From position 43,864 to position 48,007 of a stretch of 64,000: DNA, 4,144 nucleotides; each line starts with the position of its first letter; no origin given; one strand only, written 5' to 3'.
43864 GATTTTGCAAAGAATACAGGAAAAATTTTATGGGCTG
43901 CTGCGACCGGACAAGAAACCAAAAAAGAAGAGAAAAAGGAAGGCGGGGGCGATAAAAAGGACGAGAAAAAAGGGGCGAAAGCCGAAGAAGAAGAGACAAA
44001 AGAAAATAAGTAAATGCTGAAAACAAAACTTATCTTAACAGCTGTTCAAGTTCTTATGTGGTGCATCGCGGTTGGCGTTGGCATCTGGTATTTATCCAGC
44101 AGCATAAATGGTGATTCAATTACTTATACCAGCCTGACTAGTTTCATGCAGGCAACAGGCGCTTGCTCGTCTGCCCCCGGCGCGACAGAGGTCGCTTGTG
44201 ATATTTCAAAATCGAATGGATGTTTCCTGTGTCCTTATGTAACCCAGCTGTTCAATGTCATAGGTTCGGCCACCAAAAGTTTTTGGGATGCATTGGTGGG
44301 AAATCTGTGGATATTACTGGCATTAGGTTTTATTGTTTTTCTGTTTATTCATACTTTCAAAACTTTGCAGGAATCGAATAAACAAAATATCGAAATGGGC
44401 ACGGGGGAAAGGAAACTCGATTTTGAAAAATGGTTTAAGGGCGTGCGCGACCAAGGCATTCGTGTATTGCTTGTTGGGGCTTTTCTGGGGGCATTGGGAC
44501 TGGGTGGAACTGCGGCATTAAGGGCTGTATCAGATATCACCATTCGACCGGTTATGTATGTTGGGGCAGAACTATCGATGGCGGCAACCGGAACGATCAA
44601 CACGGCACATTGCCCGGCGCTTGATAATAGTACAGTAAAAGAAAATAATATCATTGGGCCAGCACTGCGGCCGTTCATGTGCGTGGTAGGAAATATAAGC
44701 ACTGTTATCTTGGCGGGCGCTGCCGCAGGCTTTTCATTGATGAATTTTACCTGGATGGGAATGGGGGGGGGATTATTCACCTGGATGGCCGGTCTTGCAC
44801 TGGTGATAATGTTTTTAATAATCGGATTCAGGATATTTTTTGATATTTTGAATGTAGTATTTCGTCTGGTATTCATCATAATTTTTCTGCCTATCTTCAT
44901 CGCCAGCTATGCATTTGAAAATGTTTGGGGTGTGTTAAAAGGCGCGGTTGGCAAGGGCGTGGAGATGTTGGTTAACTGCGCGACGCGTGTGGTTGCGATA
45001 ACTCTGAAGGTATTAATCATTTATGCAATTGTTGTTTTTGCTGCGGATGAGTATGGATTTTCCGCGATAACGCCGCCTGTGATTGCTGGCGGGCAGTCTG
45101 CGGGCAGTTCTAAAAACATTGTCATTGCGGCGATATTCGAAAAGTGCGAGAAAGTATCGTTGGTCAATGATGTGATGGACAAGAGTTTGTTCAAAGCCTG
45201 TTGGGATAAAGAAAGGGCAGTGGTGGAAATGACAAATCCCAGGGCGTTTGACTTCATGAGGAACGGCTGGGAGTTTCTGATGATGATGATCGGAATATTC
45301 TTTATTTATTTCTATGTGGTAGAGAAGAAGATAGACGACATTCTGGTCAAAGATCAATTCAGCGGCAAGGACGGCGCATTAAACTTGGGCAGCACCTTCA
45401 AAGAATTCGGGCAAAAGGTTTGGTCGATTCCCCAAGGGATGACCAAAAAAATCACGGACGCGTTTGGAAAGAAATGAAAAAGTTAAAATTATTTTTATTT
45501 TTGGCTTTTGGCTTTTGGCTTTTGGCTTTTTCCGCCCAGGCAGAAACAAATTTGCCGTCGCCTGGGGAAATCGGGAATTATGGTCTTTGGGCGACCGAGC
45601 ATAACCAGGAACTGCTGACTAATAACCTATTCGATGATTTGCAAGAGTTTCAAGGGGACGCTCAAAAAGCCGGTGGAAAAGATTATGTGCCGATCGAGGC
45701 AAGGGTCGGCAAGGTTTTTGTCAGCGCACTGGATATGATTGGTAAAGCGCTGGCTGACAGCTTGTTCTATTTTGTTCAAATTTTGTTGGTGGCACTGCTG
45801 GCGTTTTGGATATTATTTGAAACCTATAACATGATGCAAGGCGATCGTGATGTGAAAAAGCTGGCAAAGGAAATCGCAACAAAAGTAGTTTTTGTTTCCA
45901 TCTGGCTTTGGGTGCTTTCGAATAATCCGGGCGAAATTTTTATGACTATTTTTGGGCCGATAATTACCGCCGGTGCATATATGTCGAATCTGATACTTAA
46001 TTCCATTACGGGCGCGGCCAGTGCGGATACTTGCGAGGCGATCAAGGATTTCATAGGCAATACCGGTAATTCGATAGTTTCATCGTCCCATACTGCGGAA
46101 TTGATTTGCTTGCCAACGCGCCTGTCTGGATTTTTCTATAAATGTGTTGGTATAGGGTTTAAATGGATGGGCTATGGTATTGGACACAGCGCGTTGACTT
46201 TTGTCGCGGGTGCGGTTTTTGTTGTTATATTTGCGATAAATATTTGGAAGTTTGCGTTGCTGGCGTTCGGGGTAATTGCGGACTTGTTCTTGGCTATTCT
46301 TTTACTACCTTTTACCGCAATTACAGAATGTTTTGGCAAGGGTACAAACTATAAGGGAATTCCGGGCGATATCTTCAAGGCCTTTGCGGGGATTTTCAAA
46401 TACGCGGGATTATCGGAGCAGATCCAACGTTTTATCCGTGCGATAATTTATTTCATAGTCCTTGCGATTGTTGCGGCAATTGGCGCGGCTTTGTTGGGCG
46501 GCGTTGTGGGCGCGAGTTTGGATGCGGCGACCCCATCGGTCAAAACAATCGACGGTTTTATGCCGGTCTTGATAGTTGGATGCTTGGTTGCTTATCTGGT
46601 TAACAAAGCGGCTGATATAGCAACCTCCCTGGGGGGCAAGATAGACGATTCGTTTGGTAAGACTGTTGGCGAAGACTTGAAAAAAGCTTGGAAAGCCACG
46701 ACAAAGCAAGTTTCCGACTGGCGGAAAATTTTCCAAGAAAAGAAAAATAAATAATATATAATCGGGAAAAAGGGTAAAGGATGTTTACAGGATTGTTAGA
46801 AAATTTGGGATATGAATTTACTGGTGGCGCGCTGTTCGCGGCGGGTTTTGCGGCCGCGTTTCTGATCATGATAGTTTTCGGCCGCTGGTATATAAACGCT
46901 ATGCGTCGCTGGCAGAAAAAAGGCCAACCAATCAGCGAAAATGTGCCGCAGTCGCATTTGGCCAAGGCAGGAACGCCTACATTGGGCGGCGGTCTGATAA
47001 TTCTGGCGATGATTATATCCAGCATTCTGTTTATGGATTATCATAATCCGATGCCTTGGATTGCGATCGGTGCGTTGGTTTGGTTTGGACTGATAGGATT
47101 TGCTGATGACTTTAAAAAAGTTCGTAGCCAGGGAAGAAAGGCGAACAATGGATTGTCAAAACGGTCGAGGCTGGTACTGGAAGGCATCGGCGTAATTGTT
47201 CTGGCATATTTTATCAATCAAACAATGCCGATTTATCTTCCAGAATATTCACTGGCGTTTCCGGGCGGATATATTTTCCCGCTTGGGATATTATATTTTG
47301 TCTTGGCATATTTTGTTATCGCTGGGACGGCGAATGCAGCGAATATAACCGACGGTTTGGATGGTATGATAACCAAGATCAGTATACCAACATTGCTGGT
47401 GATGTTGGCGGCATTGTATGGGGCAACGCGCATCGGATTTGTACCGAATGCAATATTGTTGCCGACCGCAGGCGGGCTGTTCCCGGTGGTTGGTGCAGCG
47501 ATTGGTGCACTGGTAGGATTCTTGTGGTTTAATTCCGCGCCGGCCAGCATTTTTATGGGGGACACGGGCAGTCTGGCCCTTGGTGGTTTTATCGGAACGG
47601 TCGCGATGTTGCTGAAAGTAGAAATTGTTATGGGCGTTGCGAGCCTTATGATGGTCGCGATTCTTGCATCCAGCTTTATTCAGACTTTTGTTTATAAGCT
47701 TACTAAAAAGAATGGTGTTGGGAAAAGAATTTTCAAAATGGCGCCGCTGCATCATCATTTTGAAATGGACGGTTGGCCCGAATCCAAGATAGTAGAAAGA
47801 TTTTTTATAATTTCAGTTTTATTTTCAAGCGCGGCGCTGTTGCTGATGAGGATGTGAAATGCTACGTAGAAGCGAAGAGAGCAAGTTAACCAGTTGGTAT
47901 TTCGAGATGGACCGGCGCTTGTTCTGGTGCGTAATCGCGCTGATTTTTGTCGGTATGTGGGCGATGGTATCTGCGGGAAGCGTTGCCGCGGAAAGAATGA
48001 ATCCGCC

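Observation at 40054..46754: Cluster of five paralogous polytopic membrane proteins with a VirB6/TrbL-like core, isolated from any other T4SS gene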

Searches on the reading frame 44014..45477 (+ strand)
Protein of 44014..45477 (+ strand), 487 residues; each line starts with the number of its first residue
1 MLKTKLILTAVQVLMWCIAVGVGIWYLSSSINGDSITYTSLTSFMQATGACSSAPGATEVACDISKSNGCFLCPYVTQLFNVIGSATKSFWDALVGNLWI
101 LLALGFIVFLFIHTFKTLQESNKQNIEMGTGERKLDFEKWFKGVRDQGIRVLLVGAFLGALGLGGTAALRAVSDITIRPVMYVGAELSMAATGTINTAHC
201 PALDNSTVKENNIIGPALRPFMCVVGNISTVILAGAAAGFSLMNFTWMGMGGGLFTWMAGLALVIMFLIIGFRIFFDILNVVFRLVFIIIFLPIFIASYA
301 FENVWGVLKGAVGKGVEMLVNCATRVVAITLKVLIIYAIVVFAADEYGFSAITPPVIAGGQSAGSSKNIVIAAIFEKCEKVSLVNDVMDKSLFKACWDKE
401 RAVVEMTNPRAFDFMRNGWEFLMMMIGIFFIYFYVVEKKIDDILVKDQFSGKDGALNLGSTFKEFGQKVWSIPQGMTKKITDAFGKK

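Call 3: search_protein_families(library=pfam, proteins=[window:44014-45477:+], max_evalue=10)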
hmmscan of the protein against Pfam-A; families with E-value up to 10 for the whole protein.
window:44014-45477:+ (487 aa): 1 family
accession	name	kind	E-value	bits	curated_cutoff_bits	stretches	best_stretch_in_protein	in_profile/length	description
PF17382.7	Ycf70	-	0.41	11.5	25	1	94-138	33-75/89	Uncharacterized Ycf70-like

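Call 4: search_protein_families(library=ncbifam, proteins=[window:44014-45477:+], max_evalue=10)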
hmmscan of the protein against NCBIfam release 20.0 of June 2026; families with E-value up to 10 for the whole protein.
window:44014-45477:+ (487 aa): 0 families

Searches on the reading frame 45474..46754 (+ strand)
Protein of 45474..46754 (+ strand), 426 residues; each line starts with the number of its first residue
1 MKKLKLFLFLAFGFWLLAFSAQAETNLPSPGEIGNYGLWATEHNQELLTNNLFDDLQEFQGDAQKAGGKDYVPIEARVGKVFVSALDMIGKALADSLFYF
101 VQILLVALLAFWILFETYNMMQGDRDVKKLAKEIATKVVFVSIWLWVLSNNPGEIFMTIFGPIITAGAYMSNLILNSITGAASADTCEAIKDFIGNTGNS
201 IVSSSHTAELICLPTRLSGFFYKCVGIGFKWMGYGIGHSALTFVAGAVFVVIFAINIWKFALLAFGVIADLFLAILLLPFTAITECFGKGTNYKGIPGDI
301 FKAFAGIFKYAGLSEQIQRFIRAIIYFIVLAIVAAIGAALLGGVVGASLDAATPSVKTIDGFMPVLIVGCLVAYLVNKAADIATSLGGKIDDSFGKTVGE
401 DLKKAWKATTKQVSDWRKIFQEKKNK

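Call 3: search_protein_families(library=pfam, proteins=[window:45474-46754:+], max_evalue=10)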
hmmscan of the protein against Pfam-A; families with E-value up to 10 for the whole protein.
window:45474-46754:+ (426 aa): 5 families
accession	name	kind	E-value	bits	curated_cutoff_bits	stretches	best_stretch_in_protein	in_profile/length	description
PF22187.2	DUF6946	-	0.19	11.5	27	1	377-420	85-128/214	Domain of unknown function (DUF6946)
PF04412.18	AcnX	-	0.24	10.5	31.5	1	288-359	150-220/400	Aconitase X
PF14967.11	FAM70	-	1.6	8.5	27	1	268-348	33-110/323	FAM70 protein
PF20540.3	DUF6755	-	4.1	8.1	27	1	102-145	20-64/75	Family of unknown function (DUF6755)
PF01312.24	Bac_export_2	-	4.2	6.9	24.4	1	122-194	126-198/335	FlhB HrpN YscU SpaS Family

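Call 4: search_protein_families(library=ncbifam, proteins=[window:45474-46754:+], max_evalue=10)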
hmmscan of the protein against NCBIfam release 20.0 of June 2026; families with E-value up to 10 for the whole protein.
window:45474-46754:+ (426 aa): 2 families
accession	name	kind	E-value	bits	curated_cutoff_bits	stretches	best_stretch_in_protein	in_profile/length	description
NF051486.1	E492_microcin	equivalog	0.034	14.7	50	1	310-359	14-60/88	E492 group microcin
NF049847.1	FtsL_COG5462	equivalog_domain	0.049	13.3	50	1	97-136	2-41/85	cell division protein FtsL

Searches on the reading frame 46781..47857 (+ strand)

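Call 9: search_protein_families(library=pfam, proteins=[window:46781-47857:+], max_evalue=0.001)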
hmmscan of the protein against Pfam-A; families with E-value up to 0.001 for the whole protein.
window:46781-47857:+ (358 aa): 1 family
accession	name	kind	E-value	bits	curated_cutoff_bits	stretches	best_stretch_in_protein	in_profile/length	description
PF00953.26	Glycos_transf_4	-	7.7e-28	97.9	27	1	94-278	3-159/160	Glycosyl transferase family 4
